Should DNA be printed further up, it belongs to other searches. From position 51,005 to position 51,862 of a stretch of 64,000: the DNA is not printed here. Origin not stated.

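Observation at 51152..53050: Plasmid-type partition locus: ATAGGT iteron array, parA, and a coupled acidic adaptor gene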

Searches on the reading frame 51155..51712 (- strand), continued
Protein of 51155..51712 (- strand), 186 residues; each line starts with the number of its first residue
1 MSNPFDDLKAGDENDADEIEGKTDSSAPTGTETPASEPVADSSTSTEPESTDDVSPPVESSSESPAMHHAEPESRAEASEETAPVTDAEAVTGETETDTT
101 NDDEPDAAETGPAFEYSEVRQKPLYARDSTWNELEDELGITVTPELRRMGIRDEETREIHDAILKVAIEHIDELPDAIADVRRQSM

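Call 34: search_dna_similar(query=window:51155-51712:-, collection=plasmids, mode=protein, max_evalue=0.001, max_rows=60)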
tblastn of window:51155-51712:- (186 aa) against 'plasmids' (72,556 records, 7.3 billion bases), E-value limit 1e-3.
Records with a match: 72; places in all: 77; records where one place covers at least 80% of the query: 0.
Best place of each record, by identity: 90-95% 1; 60-80% 10; <60% 61.
By first word of the organism name: Halobacterium 10; Haloferax 9; Haloterrigena 7; Halobaculum 7; Haladaptatus 6; Natrinema 5; Haloarcula 4; Natribaculum 3; Natronorubrum 2; Halomontanus 2; and 14 more.
By predicted mobility (MOB-suite, as given by PLSDB): non-mobilizable 72.
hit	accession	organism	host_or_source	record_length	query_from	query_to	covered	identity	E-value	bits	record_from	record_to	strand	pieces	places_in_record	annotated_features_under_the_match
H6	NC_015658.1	Halopiger xanaduensis SH-6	sediment of Lake Shangmatala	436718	111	185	40%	93.3%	9e-40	150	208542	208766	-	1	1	hypothetical protein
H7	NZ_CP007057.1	Halostagnicola larsenii XH-48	-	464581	111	186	41%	77.6%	3e-32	128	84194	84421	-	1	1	none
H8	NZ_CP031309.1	Natronorubrum bangense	Cell culture,The Bange salt-alkaline ...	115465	111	185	40%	76.0%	9e-32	127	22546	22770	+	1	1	hypothetical protein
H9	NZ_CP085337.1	Haladaptatus halobius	cell culture,saline soil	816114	111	184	40%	66.2%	2e-23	103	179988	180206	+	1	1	hypothetical protein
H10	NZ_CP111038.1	Haladaptatus caseinilyticus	cell culture,sediment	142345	111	184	40%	66.2%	2e-23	103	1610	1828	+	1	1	hypothetical protein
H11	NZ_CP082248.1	Natrinema sp. SYSU A 869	cell culture,salt lake sediment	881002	111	179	37%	69.6%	2e-25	109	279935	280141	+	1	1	hypothetical protein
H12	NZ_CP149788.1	Haloterrigena sp. KLK7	cell culture,salt lake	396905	111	185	40%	63.6%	5e-18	115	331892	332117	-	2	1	hypothetical protein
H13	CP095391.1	Natribaculum breve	cell culture,saline soil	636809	111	182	39%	63.9%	1e-22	101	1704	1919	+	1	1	none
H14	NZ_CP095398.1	Natribaculum luteum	cell culture,brine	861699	111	182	39%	63.9%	1e-22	101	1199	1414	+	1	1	hypothetical protein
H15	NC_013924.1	Natrialba magadii ATCC 43099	-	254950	111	184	40%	62.2%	1e-24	107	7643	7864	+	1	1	hypothetical protein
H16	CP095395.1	Natribaculum longum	cell culture,saline soil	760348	111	182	39%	62.5%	4e-22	100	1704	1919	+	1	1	none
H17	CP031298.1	Natrinema thermotolerans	Cell culture,Korean salt-fermented food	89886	111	185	40%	58.7%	7e-22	99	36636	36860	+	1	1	hypothetical protein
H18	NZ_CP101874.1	Natrinema thermotolerans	cell culture,salt-fermented food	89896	111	185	40%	58.7%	7e-22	99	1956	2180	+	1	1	hypothetical protein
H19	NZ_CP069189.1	Haloterrigena salifodinae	Salt Microbe,Salt Mine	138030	111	186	41%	56.6%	2e-22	100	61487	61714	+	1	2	hypothetical protein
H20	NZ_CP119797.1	Halomontanus rarus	cell culture,sediment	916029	111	183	39%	58.9%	1e-20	95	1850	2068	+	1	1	hypothetical protein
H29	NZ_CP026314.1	Salinigranum rubrum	cell culture,marine solar saltern brine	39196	112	184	39%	49.3%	7e-14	76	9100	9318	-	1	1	hypothetical protein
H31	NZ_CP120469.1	Halobaculum limi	cell culture,sediment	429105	111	178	37%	50.0%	2e-14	77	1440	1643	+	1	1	hypothetical protein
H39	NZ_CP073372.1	Haloarcula sinaiiensis ATCC 33800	cell culture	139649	112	183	39%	44.4%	8e-10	64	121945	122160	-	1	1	hypothetical protein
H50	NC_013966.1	Haloferax volcanii DS2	-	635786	111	184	40%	38.7%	6e-5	50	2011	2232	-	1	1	hypothetical protein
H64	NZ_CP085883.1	Halobacterium salinarum NRC-34001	Genome,Canadian salted buffalo hide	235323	113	182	38%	38.0%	2e-5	51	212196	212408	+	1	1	hypothetical protein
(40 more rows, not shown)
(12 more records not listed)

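Call 35: get_annotated_region(hit=H50, flank=3500)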
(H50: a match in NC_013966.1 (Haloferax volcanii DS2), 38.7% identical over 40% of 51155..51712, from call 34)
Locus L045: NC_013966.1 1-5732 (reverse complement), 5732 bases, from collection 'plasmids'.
description: Haloferax volcanii DS2 plasmid pHV4, complete sequence
organism: Haloferax volcanii DS2 (NCBI taxid 309800)
taxonomy: Archaea; Euryarchaeota; Halobacteria; Halobacteriales; Haloferacaceae; Haloferax; Haloferax volcanii; Haloferax volcanii DS2
host: -; source: -; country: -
typing (MOB-suite, as given by PLSDB): non-mobilizable
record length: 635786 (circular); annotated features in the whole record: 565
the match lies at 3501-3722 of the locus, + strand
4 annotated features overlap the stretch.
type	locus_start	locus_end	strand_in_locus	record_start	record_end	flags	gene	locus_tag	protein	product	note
CDS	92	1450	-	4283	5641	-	-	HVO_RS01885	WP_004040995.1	site-specific integrase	-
CDS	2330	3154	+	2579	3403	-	-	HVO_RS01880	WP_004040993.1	ParA family protein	-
CDS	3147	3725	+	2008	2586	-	-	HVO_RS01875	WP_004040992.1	hypothetical protein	-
CDS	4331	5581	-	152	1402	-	-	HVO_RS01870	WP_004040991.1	orc1/cdc6 family replication initiation protein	-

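Call 62: get_annotated_region(hit=H31, flank=2500)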
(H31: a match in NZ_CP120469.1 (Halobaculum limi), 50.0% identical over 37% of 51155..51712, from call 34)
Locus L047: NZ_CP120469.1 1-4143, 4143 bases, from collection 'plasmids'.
description: Halobaculum sp. YSMS11 plasmid unnamed, complete sequence
organism: Halobaculum limi (NCBI taxid 3031916)
taxonomy: Archaea; Euryarchaeota; Halobacteria; Halobacteriales; Haloferacaceae; Halobaculum; Halobaculum limi
host: -; source: cell culture,sediment; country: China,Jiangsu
typing (MOB-suite, as given by PLSDB): non-mobilizable
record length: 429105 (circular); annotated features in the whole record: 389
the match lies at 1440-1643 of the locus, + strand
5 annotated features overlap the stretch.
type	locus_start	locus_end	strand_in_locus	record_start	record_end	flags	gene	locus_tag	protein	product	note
CDS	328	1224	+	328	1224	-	-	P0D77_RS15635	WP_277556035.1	ParA family protein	-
CDS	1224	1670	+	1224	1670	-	-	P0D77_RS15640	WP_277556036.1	hypothetical protein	-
CDS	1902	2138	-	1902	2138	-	-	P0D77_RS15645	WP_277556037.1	hypothetical protein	-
CDS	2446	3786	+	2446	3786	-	-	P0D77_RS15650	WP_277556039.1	hemolysin family protein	-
CDS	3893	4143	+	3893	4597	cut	-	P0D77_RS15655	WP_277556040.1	endonuclease III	-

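Call 63: get_annotated_region(hit=H39, flank=2500)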
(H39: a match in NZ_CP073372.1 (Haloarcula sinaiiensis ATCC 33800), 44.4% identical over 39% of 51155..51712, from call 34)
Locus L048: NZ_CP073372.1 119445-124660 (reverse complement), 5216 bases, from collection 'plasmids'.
description: Haloarcula sinaiiensis ATCC 33800 plasmid pHsi139, complete sequence
organism: Haloarcula sinaiiensis ATCC 33800 (NCBI taxid 662476)
taxonomy: Archaea; Euryarchaeota; Halobacteria; Halobacteriales; Haloarculaceae; Haloarcula; Haloarcula sinaiiensis; Haloarcula sinaiiensis ATCC 33800
host: -; source: cell culture; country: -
typing (MOB-suite, as given by PLSDB): non-mobilizable; mating-pair formation MPF_T
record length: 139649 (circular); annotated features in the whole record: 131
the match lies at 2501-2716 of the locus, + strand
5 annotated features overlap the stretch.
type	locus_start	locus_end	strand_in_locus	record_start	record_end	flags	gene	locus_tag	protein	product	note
CDS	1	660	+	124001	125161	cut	-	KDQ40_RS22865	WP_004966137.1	BREX system ATP-binding domain-containing protein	-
CDS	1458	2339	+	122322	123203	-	-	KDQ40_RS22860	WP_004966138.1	ParA family protein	-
CDS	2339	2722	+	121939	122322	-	-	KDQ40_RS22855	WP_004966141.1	hypothetical protein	-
CDS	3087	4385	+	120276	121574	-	-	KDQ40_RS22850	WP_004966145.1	site-specific integrase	-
CDS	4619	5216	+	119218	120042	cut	-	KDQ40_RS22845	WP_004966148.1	IS5 family transposase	-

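Call 64: get_annotated_region(hit=H64, flank=2500)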
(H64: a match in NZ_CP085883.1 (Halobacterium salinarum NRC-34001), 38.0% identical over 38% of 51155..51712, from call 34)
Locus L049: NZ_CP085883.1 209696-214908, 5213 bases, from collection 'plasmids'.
description: Halobacterium salinarum NRC-34001 plasmid pHcu_235, complete sequence
organism: Halobacterium salinarum NRC-34001 (NCBI taxid 2886895)
taxonomy: Archaea; Euryarchaeota; Halobacteria; Halobacteriales; Halobacteriaceae; Halobacterium; Halobacterium salinarum; Halobacterium salinarum NRC-34001
host: -; source: Genome,Canadian salted buffalo hide; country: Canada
typing (MOB-suite, as given by PLSDB): non-mobilizable; mating-pair formation MPF_T
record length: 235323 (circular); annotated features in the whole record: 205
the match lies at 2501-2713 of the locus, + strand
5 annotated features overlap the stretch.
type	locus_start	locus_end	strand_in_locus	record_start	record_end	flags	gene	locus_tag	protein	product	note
CDS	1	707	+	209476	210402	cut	orc1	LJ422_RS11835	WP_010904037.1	DNA replication protein Orc1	GO:0006260 - DNA replication [Evidence IEA]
CDS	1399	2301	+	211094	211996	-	-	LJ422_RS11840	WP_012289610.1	ParA family protein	-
CDS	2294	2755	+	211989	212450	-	-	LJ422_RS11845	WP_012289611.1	hypothetical protein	-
CDS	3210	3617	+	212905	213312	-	-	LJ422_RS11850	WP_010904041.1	hypothetical protein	-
CDS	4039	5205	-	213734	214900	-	-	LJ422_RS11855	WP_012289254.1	ISH3-like element ISH27-2 family transposase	-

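Call 65: get_annotated_region(hit=H29, flank=2500)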
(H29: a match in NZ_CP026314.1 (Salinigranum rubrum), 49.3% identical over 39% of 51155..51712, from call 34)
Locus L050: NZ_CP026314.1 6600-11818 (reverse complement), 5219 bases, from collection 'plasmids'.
description: Salinigranum rubrum strain GX10 plasmid unnamed5, complete sequence
organism: Salinigranum rubrum (NCBI taxid 755307)
taxonomy: Archaea; Euryarchaeota; Halobacteria; Halobacteriales; Haloferacaceae; Salinigranum; Salinigranum rubrum
host: -; source: cell culture,marine solar saltern brine; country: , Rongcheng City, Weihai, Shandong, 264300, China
typing (MOB-suite, as given by PLSDB): non-mobilizable
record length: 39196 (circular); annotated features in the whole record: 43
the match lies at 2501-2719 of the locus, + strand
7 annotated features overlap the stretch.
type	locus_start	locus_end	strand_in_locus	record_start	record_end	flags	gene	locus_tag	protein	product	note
CDS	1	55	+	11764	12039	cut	-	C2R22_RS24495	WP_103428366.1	HicB family protein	-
CDS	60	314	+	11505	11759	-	-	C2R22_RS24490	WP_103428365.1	type II toxin-antitoxin system HicA family toxin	-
CDS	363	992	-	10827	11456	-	-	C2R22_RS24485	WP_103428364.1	hypothetical protein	-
CDS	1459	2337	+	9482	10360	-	-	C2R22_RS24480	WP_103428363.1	ParA family protein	-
CDS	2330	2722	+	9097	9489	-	-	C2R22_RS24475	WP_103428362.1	hypothetical protein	-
CDS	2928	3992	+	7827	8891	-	-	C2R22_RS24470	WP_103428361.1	site-specific integrase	GO:0015074 - DNA integration [Evidence IEA]; GO:0006310 - DNA recombination [Evidence IEA]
CDS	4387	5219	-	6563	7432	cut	-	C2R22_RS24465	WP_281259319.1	DNA adenine methylase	GO:0032775 - DNA methylation on adenine [Evidence IEA]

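Call 84: find_related_loci(query=A1, collection=viral_contigs, flank=3000)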
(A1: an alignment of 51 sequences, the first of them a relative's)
Query A1 (186 aa) in viral_contigs; peptide patterns used: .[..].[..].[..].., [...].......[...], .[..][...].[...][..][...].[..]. (x = any residue, [..] = any of these).
161 stretches matched a pattern, but none encodes a relative of the query by tblastn (E <= 1e-3).

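Call 88: predict_structure(alignment_id=A1)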
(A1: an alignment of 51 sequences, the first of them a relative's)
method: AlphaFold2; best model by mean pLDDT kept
length: 186 residues; sequences in the alignment: 51
mean_pLDDT: 58.8   pTM: 0.22
mean pLDDT of the five models: 58.8, 58.7, 57.4, 56.3, 55.4
residues with pLDDT >= 90: 4; 70-90: 32; 50-70: 104; < 50: 46
segments of 3 or more residues with pLDDT < 50: 25-27, 40-42, 58-60, 85-89, 93-104
pLDDT, mean of each block of 10 residues (from residue 1): 69 51 49 53 50 53 53 51 49 42 50 58 57 61 54 70 87 88 80
secondary structure, 60 per line:
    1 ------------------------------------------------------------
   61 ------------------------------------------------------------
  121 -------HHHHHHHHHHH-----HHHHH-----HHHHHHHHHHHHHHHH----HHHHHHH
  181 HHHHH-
elements in order: H128-138 H144-148 H154-169 H174-185
